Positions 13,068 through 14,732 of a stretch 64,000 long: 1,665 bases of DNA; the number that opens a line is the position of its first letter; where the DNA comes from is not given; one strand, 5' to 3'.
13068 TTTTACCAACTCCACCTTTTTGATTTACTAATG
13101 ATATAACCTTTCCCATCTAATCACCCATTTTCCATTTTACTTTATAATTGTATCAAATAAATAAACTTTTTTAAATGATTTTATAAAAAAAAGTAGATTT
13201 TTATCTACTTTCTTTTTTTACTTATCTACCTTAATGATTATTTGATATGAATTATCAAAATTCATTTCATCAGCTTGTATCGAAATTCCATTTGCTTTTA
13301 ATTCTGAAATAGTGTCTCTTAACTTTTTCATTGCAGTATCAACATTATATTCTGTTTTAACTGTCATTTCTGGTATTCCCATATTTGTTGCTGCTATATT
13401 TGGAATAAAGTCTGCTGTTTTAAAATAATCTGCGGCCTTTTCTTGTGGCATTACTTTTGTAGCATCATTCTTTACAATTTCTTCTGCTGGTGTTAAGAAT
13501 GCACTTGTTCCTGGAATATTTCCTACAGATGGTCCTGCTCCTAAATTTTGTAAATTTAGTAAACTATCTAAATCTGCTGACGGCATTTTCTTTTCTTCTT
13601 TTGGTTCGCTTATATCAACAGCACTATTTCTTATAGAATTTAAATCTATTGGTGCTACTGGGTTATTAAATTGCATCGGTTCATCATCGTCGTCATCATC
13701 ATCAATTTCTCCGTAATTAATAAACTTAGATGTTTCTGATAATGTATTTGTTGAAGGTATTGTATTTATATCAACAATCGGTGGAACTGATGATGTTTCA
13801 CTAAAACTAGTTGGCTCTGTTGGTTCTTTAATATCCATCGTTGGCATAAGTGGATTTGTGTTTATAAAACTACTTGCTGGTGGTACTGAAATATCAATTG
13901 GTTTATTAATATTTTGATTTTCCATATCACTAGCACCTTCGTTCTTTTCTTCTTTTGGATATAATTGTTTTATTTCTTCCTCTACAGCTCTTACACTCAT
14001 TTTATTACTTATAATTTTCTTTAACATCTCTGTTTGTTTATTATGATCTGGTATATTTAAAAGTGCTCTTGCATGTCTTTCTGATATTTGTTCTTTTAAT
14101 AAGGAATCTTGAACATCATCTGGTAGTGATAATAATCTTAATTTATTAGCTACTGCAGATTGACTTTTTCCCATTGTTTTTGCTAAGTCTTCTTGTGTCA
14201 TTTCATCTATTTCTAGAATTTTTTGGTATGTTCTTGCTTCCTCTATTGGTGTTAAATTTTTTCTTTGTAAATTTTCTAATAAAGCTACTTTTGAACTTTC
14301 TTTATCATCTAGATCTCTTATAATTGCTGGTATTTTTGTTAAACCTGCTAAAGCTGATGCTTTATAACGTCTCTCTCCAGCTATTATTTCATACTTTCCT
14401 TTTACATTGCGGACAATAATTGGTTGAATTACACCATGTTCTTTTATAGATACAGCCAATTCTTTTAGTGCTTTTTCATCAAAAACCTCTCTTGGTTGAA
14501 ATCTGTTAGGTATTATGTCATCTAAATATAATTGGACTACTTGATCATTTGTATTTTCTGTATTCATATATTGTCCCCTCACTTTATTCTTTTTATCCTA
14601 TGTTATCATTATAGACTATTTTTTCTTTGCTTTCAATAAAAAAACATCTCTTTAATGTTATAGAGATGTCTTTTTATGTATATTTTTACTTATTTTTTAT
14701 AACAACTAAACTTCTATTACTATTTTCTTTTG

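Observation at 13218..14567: Noc paralog with a ~200-aa low-complexity insertion (poly-Asp run, repeated P-I-D-I/L motifs) and no N-terminal amphipathic helix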

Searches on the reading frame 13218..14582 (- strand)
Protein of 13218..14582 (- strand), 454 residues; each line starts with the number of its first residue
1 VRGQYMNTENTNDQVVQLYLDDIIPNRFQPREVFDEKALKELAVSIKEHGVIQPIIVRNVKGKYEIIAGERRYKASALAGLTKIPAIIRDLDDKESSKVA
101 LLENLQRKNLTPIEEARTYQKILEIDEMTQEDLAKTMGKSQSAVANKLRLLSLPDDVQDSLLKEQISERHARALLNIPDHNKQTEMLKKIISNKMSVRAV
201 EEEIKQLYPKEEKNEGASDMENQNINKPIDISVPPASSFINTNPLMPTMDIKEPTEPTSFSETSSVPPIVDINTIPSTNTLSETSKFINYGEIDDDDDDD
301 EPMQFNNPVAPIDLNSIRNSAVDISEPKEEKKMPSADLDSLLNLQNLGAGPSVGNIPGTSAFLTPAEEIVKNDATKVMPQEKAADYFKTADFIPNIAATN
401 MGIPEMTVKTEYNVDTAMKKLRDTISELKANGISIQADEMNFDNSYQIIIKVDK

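Call 3: search_protein_families(library=pfam, proteins=[window:13218-14582:-], max_evalue=0.01)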
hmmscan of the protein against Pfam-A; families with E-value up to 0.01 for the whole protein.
window:13218-14582:- (454 aa): 6 families
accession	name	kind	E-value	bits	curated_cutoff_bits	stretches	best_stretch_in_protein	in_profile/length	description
PF17762.8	HTH_ParB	-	4.4e-35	120.4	22.6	1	108-207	1-100/102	ParB HTH domain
PF02195.25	ParB_N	-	5e-35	119.9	26.3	1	14-106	2-95/95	ParB N-terminal domain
PF08535.16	KorB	-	3.3e-05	24.2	22.3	1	126-166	2-42/89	KorB domain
PF04545.22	Sigma70_r4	-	0.0024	17.8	24.1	0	125-144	18-37/50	Sigma-70, region 4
PF08281.18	Sigma70_r4_2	-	0.005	16.9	25.7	0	124-149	23-48/54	Sigma-70, region 4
PF22591.2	eIF3a_PCI_TPR-like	-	0.0059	16.1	27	1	139-210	312-381/390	eIF3a, PCI domain, TPR-like region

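Call 4: search_protein_families(library=ncbifam, proteins=[window:13218-14582:-], max_evalue=0.01)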
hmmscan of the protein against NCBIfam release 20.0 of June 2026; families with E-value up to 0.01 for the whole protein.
window:13218-14582:- (454 aa): 8 families
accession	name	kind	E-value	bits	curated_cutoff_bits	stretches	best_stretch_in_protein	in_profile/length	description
TIGR04285.1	nucleoid_noc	exception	1.6e-88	296.4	315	1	14-229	1-215/255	nucleoid occlusion protein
TIGR00180.1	parB_part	domain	4.8e-58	196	58.45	1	14-191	4-186/186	ParB/RepB/Spo0J family partition protein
TIGR03734.1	PRTRC_parB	hypoth_equivalog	4.5e-40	137.7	278.6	1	29-207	7-189/555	PRTRC system ParB family protein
TIGR03454.1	partition_RepB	equivalog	4.5e-17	62.4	201.5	1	12-150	61-200/325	plasmid partitioning protein RepB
NF010406.0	PRK13832.1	subfamily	3.8e-13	48.8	640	1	36-195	26-187/578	plasmid partitioning protein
NF010440.0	PRK13866.1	equivalog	1.9e-08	33.9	522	1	38-124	89-176/336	plasmid partitioning protein RepB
NF053625.1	SerKinSerKArch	equivalog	5.4e-05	22.5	380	1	27-98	23-97/244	ADP-dependent L-serine kinase SerK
NF010252.0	PRK13698.1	equivalog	9.3e-05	21.5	274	1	31-156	81-205/323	ParB/RepB/Spo0J family plasmid partition protein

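Call 6: find_homologous_proteins(query=window:13218-14567:-, max_evalue=0.00001)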
Query window:13218-14567:- (449 aa): 8000 proteins with E <= 0.00001 among 8000 candidates; the best 120 are listed.
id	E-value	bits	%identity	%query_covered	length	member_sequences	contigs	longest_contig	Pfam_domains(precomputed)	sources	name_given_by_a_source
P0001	1.9e-278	941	98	100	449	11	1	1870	PF17762.9,PF02195.27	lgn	-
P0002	5.0e-273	924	96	100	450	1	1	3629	PF17762.9,PF08535.16,PF02195.27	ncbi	-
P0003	1.4e-272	922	96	100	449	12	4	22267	PF17762.9,PF08535.16,PF02195.27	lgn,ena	-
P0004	4.0e-272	921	96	100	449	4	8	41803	PF17762.9,PF08535.16,PF02195.27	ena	-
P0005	2.0e-219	747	79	100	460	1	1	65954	PF17762.9,PF02195.27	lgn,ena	-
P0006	7.8e-217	739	79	100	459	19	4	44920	PF17762.9,PF02195.27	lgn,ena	-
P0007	3.4e-216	736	78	100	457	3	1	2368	PF17762.9,PF02195.27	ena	-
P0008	3.8e-215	733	77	100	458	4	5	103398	PF17762.9,PF02195.27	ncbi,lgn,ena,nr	ncbi:MAG: ParB/RepB/Spo0J family partition protein [Bacilli bacterium]|nr:ParB/RepB/Spo0J family par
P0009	4.6e-215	733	77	100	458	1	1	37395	PF17762.9,PF02195.27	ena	-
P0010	5.8e-215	732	77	100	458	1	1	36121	PF17762.9,PF02195.27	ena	-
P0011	1.7e-214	731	77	100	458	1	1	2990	PF17762.9,PF02195.27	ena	-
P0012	2.0e-214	731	77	100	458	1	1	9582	PF17762.9,PF02195.27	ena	-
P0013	7.8e-213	725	77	100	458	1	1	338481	PF17762.9,PF02195.27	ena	-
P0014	1.2e-211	721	76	100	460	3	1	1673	PF17762.9,PF02195.27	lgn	-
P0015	2.4e-210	717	77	100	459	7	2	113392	PF17762.9,PF02195.27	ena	-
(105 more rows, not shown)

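Call 11: search_solved_structures(query=window:13218-14567:-, max_evalue=1e-10, show_alignments=3)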
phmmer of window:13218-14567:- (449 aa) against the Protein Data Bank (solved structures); distinct sequences matched with E-value up to 1e-10: 13.
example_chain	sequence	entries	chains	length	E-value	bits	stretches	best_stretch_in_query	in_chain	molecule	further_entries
7ng0_A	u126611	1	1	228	5.8e-62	213.6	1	10-207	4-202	Nucleoid occlusion protein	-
7nfu_A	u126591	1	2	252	7.2e-62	213.3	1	6-207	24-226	Nucleoid occlusion protein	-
7ol9_A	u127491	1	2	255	1.9e-55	192.2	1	6-204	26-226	Nucleoid occlusion protein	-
6sdk_A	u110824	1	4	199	2.1e-50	175.6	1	10-202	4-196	Stage 0 sporulation protein J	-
4umk_A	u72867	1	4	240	2.7e-50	175.2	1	8-198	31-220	PROBABLE CHROMOSOME-PARTITIONING PROTEIN PARB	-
1vz0_A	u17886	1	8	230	1.2e-49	173.1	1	6-202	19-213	Chromosome-partitioning protein Spo0J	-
7bnk_A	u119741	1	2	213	1.4e-46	163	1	10-211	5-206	ParB family protein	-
7o0n_A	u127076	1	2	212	7.1e-46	160.6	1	10-211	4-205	ParB family protein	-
7bnr_A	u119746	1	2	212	7.4e-46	160.6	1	10-211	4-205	ParB family protein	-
6t1f_A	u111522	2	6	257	1e-39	140.4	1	20-197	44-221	Chromosome-partitioning protein ParB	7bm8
6y93_A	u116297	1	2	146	3.2e-26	95.9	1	90-204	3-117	Nucleoid occlusion protein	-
6s6h_A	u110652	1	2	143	2.3e-18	70.1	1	93-197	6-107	Chromosome-partitioning protein ParB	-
8qa8_A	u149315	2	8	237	4.2e-15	59.3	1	11-156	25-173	Transcriptional repressor protein KorB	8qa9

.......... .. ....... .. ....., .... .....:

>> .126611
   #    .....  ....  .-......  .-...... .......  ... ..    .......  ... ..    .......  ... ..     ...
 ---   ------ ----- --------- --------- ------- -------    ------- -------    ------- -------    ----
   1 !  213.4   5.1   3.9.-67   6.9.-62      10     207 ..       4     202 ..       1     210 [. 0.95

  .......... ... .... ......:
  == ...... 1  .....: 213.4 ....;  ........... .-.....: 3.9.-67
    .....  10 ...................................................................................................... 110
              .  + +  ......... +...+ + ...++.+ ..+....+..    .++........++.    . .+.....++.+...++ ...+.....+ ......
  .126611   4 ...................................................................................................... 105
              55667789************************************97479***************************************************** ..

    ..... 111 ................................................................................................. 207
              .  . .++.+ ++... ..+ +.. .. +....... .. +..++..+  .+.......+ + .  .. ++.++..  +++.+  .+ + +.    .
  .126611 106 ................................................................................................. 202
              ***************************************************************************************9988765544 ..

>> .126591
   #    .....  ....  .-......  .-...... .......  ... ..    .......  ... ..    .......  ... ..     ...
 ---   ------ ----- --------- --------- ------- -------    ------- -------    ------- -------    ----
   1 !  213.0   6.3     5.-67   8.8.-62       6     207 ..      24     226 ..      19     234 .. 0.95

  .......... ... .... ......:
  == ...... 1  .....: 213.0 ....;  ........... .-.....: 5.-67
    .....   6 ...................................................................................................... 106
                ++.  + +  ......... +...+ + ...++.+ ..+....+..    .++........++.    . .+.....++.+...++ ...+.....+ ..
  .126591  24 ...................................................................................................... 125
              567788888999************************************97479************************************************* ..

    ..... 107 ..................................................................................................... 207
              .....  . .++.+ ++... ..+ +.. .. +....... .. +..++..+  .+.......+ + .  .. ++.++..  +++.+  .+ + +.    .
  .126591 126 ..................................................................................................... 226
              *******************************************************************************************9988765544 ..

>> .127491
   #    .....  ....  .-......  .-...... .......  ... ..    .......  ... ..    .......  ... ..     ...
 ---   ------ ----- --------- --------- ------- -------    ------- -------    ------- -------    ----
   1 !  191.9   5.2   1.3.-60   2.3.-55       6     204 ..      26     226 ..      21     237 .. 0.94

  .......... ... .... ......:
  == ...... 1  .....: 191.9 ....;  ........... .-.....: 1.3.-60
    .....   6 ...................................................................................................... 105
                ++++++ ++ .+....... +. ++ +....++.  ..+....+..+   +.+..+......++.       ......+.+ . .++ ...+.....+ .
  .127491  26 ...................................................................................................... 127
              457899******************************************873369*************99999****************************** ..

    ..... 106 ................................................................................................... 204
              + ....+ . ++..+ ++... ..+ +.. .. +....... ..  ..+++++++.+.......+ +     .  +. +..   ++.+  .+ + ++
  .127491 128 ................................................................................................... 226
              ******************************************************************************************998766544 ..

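Call 15: find_related_loci(query=A1, collection=genome_contigs, flank=6000)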
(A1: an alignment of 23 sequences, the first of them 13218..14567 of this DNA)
Query A1 (449 aa) in genome_contigs; peptide patterns used: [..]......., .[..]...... (x = any residue, [..] = any of these).
380 stretches matched a pattern; 314 encode a relative of the query (tblastn E <= 1e-3); the best 80 are kept; 80 distinct loci.
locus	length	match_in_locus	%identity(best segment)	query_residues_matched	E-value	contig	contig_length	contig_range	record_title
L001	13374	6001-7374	77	1-449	0e+0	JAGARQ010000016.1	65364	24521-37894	MAG: Bacilli bacterium isolate RGIG8711 Water_deer_Colon-3__c109338, whole genome shotgun sequence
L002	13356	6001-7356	79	1-442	0e+0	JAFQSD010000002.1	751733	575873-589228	MAG: Bacilli bacterium isolate RGIG2101 Goat_Colon-3__c64624, whole genome shotgun sequence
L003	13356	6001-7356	67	1-449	0e+0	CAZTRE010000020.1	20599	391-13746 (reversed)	MAG TPA_asm: uncultured Mycoplasma sp. isolate SRP287540_co1_217 genome assembly, contig: NODE_2629_length_20599_cov_19.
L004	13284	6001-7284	61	5-449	3e-163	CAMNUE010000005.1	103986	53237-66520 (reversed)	MAG: uncultured bacterium isolate SRR19792995_bin.67_metawrap_v1.3_MAG genome assembly, contig: ERZ12290371_260, whole g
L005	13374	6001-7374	60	1-449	5e-161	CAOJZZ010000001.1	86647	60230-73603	MAG TPA_asm: uncultured Tenericutes bacterium isolate SRR17684619_bin.35_metawrap_v1.3_MAG genome assembly, contig: NODE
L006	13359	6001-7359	60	1-449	1e-159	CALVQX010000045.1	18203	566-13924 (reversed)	MAG: uncultured Bacilli bacterium isolate E07__bin200 genome assembly, contig: E07__k127_1108281, whole genome shotgun s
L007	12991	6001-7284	58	1-449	1e-152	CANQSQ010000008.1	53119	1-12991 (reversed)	MAG: uncultured Bacilli bacterium isolate Lapin-026__bin111 genome assembly, contig: Lapin-026__NODE_633_length_53119_co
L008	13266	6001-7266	59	1-449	2e-149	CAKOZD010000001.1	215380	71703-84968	MAG: uncultured Bacilli bacterium isolate REFINED_METABAT215_TOP10_CONTIGS_1500_ASSEMBLY_K77_MERGED__Hadza_MoBio_hadza-A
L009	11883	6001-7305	57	8-449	1e-148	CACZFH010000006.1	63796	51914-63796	MAG: uncultured Erysipelotrichaceae bacterium isolate RUG12568 genome assembly, contig: RUG12568_asm_6, whole genome sho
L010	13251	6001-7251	59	8-449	5e-148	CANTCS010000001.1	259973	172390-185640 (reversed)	MAG TPA_asm: uncultured Mollicutes bacterium isolate SRR15510240_bin.35_metawrap_v1.3_MAG genome assembly, contig: NODE.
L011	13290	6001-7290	57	1-449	9e-148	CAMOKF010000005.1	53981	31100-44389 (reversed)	MAG: uncultured Firmicutes bacterium isolate SRR873608_bin.62_metaWRAP_v1.3_MAG genome assembly, contig: NODE_1263_lengt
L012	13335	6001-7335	57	1-449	1e-146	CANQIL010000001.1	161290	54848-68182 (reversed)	MAG: uncultured Bacilli bacterium isolate Lapin-028__bin30 genome assembly, contig: Lapin-028__NODE_38_length_161290_cov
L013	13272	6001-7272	57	5-449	9e-147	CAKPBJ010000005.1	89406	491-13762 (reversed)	MAG: uncultured Bacilli bacterium isolate REFINED_METABAT215_TOP10_CONTIGS_1500_ASSEMBLY_K77_MERGED__Hadza_MoBio_hadza-A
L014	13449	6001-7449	54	4-449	1e-146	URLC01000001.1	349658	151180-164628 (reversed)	uncultured Tenericutes bacterium isolate UMGS1110 genome assembly, contig: NODE_1_length_349658_cov_10.9852, whole genom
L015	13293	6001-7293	57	4-449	2e-146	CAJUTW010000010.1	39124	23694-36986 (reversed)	MAG TPA_asm: uncultured Bacilli bacterium isolate MGBC165561 genome assembly, contig: MGBC165561.10, whole genome shotgu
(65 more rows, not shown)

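Call 28: predict_structure(alignment_id=A2)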
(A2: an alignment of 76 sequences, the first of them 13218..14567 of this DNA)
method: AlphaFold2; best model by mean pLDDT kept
length: 449 residues; sequences in the alignment: 76
mean_pLDDT: 63.7   pTM: 0.35
mean pLDDT of the five models: 63.7, 63.2, 63.1, 58.5, 56.6
residues with pLDDT >= 90: 1; 70-90: 222; 50-70: 90; < 50: 136
segments of 3 or more residues with pLDDT < 50: 206-227, 250-302, 321-332, 341-355, 373-376, 387-404
pLDDT, mean of each block of 10 residues (from residue 1): 60 80 65 81 77 80 81 82 76 75 74 82 74 78 81 78 82 82 82 81 54 31 44 60 51 37 35 37 42 40 57 64 41 55 39 51 63 49 45 36 57 86 84 80 80
secondary structure, 60 per line:
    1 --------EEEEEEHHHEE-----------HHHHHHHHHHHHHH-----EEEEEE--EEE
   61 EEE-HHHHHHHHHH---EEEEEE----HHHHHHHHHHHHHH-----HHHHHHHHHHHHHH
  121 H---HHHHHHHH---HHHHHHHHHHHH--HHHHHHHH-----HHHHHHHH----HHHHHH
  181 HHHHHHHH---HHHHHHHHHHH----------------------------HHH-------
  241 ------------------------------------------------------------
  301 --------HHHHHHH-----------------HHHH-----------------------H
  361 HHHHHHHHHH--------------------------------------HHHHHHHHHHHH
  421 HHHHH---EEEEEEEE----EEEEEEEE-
elements in order: E9-14 H31-44 E50-55 E58-63 H65-74 E78-83 H88-101 H107-121 H125-132 H136-147 H150-157 H163-170 H175-188 H192-202 H309-315 H333-336 H360-370 H409-425 E429-436 E441-448

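Call 73: find_encoding_contigs(protein=window:13218-14567:-, flank=2000, max_places=3)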
Protein window:13218-14567:- (449 aa): 15 contigs read that carry it; 3 places shown.
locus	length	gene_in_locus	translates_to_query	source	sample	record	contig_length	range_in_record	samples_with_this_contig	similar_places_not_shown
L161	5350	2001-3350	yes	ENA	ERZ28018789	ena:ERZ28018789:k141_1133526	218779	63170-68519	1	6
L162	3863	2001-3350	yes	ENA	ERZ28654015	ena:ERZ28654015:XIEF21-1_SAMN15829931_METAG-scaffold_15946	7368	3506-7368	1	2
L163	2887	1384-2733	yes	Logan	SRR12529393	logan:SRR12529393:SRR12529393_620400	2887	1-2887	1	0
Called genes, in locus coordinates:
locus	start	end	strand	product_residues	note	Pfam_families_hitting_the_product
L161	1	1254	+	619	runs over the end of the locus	PF00890:FAD_binding_2 (faint), PF01134:GIDA, PF07992:Pyr_redox_2 (weak), PF21680:GIDA_C_1st, PF13932:SAM_GIDA_C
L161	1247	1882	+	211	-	PF02527:GidB, PF13847:Methyltransf_31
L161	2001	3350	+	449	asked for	PF02195:ParB_N, PF17762:HTH_ParB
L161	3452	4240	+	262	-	PF00142:Fer4_NifH, PF01656:CbiA, PF02374:ArsA_ATPase (weak), PF06564:CBP_BcsQ (faint), PF09140:MipZ (weak), PF10609:ParA, PF13614:AAA_31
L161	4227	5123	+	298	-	PF02195:ParB_N, PF17762:HTH_ParB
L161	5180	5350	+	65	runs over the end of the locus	PF06107:DUF951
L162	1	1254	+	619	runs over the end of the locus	PF00890:FAD_binding_2 (faint), PF01134:GIDA, PF07992:Pyr_redox_2 (weak), PF21680:GIDA_C_1st, PF13932:SAM_GIDA_C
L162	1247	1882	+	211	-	PF02527:GidB, PF13847:Methyltransf_31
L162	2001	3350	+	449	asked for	PF02195:ParB_N, PF17762:HTH_ParB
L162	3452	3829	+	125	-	PF00142:Fer4_NifH, PF02374:ArsA_ATPase, PF09140:MipZ (weak), PF10609:ParA, PF13614:AAA_31, PF01656:CbiA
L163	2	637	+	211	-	?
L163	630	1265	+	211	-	PF02527:GidB, PF13847:Methyltransf_31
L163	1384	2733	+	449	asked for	PF02195:ParB_N, PF17762:HTH_ParB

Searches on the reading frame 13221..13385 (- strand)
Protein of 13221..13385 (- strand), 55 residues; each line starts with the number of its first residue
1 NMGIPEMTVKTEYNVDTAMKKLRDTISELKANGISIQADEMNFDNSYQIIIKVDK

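Call 37: search_protein_families(library=ncbifam, proteins=[window:13221-13385:-], max_evalue=1)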
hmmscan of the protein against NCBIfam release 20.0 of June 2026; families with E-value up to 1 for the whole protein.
seq(55 aa): 2 families
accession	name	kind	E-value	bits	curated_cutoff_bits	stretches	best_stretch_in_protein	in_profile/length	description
TIGR04285.1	nucleoid_noc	exception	0.0005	19.5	315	1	9-55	209-255/255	nucleoid occlusion protein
NF000296.1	Sul3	exception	0.067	12.8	475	1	10-54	53-98/263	sulfonamide-resistant dihydropteroate synthase Sul3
